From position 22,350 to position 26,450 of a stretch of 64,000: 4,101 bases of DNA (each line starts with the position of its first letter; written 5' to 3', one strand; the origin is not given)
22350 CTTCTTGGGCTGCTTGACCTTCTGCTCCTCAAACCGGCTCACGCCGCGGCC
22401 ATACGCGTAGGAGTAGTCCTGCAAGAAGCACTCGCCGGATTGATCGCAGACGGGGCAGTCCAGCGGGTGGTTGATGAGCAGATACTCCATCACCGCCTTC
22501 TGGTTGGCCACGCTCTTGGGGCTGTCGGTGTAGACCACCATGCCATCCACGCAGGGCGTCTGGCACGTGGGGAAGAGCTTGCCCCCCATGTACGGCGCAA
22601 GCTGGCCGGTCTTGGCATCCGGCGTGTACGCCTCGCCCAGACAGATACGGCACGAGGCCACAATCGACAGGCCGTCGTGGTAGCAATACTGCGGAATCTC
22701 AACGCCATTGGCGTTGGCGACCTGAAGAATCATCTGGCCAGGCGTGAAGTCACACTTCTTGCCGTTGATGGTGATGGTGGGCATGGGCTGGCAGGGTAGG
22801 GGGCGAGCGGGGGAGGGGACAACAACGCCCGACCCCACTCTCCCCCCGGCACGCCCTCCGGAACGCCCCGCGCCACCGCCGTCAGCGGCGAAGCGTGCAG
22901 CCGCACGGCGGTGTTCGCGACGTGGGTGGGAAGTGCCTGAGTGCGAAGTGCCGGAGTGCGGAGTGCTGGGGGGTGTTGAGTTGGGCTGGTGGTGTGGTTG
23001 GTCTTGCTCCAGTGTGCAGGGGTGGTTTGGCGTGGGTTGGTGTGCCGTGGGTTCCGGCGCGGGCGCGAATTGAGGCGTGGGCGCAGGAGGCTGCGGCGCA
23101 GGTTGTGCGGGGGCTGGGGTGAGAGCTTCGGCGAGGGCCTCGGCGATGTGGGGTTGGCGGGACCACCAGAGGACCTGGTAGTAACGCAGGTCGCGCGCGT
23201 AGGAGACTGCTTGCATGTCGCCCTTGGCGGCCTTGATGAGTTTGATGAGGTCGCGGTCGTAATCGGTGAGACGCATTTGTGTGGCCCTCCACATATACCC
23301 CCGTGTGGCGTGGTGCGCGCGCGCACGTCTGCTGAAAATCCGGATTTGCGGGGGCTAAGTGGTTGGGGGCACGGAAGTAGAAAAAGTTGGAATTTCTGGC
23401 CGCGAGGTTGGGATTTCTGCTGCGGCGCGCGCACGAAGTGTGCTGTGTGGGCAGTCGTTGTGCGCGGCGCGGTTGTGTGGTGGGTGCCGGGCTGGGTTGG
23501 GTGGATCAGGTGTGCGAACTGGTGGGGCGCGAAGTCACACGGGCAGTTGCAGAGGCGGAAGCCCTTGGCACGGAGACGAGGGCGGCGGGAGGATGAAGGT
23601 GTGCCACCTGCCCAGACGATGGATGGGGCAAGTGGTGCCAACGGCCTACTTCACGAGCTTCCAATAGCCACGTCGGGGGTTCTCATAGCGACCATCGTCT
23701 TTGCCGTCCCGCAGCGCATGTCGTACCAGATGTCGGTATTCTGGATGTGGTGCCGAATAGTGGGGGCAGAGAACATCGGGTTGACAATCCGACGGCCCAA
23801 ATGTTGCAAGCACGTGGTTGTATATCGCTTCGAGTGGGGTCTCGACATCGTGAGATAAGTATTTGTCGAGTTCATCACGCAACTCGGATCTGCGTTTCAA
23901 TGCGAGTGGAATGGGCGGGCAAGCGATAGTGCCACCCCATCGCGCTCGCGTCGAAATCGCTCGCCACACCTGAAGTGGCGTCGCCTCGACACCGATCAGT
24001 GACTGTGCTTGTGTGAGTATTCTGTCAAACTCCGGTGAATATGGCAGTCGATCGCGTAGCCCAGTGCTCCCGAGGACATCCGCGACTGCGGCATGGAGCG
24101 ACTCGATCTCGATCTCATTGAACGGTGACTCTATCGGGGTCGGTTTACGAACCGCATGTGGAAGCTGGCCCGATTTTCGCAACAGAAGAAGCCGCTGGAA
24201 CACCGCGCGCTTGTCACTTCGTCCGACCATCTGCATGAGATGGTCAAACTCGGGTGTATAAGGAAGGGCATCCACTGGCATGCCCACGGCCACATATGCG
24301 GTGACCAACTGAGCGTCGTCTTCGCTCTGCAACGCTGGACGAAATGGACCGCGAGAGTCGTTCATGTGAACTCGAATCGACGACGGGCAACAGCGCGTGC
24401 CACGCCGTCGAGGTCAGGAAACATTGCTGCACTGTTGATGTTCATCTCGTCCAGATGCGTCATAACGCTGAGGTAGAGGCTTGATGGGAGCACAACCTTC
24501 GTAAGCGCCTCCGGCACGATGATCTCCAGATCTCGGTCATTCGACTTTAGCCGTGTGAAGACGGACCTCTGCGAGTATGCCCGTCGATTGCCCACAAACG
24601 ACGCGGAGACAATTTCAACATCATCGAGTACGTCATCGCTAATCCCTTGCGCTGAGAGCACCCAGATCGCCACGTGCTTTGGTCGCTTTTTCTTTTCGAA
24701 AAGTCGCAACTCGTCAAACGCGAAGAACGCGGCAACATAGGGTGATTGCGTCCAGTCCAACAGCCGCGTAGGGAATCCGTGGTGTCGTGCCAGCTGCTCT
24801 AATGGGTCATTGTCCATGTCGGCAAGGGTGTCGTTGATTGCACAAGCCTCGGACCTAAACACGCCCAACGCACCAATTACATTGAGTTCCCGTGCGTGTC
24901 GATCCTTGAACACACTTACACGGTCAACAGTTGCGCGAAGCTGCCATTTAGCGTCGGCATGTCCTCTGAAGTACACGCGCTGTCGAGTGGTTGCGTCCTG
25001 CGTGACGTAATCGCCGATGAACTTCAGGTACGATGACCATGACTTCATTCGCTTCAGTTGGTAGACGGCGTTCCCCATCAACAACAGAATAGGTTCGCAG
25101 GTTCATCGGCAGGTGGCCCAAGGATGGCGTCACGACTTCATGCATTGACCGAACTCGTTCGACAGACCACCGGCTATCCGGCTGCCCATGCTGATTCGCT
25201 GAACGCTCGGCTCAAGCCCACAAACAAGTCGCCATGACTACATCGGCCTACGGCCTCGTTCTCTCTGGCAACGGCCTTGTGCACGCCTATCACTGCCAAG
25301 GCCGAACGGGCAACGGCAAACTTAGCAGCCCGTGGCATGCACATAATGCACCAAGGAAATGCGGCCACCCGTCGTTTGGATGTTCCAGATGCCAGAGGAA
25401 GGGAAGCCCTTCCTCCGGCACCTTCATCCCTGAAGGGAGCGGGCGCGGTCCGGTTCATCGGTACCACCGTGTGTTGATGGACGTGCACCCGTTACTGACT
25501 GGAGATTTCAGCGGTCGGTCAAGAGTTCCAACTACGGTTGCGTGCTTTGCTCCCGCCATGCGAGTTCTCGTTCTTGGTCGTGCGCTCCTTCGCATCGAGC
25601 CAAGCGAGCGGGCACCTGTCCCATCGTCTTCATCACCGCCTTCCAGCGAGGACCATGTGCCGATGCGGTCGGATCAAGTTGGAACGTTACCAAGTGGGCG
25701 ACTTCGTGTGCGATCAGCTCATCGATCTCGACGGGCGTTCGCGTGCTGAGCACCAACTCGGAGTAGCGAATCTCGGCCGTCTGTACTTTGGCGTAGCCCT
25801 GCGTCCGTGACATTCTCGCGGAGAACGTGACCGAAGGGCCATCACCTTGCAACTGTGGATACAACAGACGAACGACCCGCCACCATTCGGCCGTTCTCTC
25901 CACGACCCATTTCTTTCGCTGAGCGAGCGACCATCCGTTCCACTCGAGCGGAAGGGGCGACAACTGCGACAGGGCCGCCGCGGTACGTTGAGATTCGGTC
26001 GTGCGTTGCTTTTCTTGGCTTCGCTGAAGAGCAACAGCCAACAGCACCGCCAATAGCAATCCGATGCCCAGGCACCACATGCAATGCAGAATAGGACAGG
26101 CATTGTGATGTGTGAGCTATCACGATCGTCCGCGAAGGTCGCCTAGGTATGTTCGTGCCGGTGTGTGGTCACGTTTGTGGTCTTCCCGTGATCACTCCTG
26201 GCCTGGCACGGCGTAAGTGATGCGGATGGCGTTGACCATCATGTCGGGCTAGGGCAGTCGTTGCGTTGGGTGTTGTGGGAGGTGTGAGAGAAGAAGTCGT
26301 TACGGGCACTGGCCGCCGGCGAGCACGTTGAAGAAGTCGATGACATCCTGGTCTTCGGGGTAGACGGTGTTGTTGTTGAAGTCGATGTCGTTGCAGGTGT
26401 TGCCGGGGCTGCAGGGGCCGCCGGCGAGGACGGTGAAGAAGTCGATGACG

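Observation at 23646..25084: Translationally coupled FRG-domain gene plus duplicated-module/winged-helix gene: candidate uncharacterised two-gene system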

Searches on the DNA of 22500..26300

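Call 108: search_rna_families(source=window, start=22500, end=26300, threshold=evalue, max_evalue=1)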
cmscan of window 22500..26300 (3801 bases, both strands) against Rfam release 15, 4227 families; matches with E-value up to 1: 1.
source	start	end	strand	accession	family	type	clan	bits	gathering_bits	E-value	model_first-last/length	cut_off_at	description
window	22797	22859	-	RF03778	mir-483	Gene; miRNA;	-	24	60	0.3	1-75/75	no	mir-483 microRNA precursor family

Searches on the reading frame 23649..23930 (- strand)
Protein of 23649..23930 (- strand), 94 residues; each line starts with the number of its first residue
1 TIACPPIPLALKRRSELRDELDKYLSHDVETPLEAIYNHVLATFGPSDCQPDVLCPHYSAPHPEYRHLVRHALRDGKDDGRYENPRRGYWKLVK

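Call 48: search_solved_structures(query=A4, max_evalue=10, show_alignments=2)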
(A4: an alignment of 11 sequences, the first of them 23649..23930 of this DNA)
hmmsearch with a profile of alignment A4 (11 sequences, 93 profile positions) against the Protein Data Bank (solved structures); distinct sequences matched with E-value up to 10: 2.
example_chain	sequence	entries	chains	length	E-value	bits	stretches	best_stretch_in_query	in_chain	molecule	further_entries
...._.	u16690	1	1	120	0.068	16.3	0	16-46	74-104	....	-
4lzi_A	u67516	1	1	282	0.1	15.8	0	60-80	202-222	Multicystatin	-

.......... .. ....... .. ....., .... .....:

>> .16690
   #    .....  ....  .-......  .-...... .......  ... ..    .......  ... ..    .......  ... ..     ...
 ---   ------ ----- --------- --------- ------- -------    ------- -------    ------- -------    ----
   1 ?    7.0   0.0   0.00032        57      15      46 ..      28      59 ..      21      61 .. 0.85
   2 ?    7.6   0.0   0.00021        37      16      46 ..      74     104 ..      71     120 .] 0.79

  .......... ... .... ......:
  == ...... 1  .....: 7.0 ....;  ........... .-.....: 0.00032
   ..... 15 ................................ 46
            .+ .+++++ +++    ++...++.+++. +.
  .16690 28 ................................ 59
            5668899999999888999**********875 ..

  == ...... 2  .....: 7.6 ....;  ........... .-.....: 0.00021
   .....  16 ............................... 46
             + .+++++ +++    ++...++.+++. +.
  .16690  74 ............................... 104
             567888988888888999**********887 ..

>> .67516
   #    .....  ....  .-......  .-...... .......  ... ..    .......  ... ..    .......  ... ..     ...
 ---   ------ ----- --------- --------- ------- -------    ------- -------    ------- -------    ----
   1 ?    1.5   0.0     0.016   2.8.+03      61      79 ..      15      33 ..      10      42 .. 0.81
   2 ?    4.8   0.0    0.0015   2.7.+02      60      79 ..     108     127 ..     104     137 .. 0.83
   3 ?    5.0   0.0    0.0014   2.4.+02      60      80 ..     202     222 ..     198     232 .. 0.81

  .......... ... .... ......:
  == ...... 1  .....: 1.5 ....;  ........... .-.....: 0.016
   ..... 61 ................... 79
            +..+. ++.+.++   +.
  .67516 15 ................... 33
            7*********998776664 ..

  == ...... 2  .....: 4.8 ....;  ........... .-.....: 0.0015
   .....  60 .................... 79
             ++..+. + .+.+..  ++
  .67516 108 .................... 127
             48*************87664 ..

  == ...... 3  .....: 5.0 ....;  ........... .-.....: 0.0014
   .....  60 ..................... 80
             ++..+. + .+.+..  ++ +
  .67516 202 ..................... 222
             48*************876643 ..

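Call 78: search_protein_families(library=pfam, alignment_id=A4, max_evalue=10)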
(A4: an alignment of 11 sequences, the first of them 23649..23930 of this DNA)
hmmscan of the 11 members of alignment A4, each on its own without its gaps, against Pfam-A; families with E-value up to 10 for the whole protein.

A. member 1, window:23649-23930:- (94 aa): 1 family
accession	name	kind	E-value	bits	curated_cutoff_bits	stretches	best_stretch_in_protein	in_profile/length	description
PF14338.12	Mrr_N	-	0.27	11.9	29.5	1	24-92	11-77/87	Mrr N-terminal domain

B. families by the number of members that match (of 11 scanned): 4 families
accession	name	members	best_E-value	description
PF14338.12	Mrr_N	2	0.0048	Mrr N-terminal domain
PF08278.16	DnaG_DnaB_bind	1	0.033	DNA primase DnaG DnaB-binding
PF03918.19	CcmH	1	0.23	Cytochrome C biogenesis protein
PF03862.18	SpoVAC_SpoVAEB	1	0.3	SpoVAC/SpoVAEB sporulation membrane protein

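Call 100: find_homologous_proteins(query=A4, max_evalue=0.001)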
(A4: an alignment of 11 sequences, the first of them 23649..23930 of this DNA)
Query A4 (11 sequences) (94 aa, profile of the alignment): 7 proteins with E <= 0.001 among 2766 candidates.
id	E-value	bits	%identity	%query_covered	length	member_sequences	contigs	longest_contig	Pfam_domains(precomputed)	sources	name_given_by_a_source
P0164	2.5e-32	128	40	95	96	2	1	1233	-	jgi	-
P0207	6.2e-30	121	39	95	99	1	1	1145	-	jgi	jgi:hypothetical protein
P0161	1.5e-28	116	48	62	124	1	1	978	-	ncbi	-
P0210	3.7e-28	115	40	96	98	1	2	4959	-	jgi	jgi:hypothetical protein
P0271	7.6e-28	114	42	98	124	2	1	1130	-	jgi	-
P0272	1.1e-25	107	44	98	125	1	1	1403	-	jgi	jgi:hypothetical protein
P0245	8.8e-22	95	40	78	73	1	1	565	-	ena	-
